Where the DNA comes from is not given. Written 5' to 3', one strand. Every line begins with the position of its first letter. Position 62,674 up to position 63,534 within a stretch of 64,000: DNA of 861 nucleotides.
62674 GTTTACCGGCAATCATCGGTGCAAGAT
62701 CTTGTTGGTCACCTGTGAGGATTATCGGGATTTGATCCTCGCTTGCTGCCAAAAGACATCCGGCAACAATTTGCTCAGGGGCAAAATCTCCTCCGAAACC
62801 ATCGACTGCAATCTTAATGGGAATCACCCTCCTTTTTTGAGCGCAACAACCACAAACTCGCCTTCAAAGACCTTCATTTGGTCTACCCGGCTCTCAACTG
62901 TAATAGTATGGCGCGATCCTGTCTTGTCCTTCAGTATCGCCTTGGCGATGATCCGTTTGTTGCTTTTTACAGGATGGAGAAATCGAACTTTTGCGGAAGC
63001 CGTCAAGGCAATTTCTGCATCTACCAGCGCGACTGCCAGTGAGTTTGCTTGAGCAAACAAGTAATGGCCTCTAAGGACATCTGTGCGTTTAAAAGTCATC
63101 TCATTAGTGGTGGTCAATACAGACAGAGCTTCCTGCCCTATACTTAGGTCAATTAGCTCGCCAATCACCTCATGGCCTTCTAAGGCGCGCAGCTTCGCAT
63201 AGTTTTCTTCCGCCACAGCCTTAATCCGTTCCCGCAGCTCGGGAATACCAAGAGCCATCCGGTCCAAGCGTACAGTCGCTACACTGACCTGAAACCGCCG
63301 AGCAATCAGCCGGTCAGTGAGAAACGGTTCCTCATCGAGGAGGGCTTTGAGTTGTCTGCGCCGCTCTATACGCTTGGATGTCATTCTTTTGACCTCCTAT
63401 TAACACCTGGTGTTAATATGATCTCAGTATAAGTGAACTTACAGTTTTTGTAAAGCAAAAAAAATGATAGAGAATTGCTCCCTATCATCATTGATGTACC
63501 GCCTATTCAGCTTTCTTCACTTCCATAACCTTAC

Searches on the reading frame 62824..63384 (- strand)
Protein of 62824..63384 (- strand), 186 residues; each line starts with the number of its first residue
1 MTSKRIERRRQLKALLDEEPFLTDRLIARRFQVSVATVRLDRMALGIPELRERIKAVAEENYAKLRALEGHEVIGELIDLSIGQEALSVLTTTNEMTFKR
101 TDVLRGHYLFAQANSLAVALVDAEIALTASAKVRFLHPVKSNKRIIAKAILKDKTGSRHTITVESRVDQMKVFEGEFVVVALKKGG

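Call 83: find_encoding_contigs(protein=window:62824-63384:-, flank=10000, max_places=1)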
Protein window:62824-63384:- (186 aa): 22 contigs read that carry it; 1 place shown.
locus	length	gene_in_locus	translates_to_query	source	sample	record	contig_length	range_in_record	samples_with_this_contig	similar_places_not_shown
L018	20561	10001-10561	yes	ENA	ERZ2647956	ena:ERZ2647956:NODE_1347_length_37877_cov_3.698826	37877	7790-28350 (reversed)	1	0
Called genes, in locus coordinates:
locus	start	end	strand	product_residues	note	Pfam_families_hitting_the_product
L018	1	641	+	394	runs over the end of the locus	PF09515:Thia_YuaJ, PF04263:TPK_catalytic, PF04265:TPK_B1_binding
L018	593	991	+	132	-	-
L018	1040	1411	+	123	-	PF03780:Asp23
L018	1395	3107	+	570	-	PF02734:Dak2, PF21645:FakA-like_M, PF13684:FakA-like_C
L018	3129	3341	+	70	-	PF02645:DegV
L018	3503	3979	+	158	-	PF02645:DegV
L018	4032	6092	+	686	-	PF17191:RecG_wedge, PF00270:DEAD, PF04851:ResIII, PF00271:Helicase_C, PF19833:RecG_dom3_C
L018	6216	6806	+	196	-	PF03602:Cons_hypoth95, PF05175:MTS, PF01170:UPF0020 (faint)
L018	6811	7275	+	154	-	PF01467:CTP_transf_like, PF08218:Citrate_ly_lig (weak)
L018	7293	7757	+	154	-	-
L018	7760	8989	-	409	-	PF07670:Gate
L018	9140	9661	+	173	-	PF02620:YceD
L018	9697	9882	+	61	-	PF01783:Ribosomal_L32p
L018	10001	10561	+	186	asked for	-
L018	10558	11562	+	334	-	PF02504:FA_synthesis, PF01515:PTA_PTB (weak)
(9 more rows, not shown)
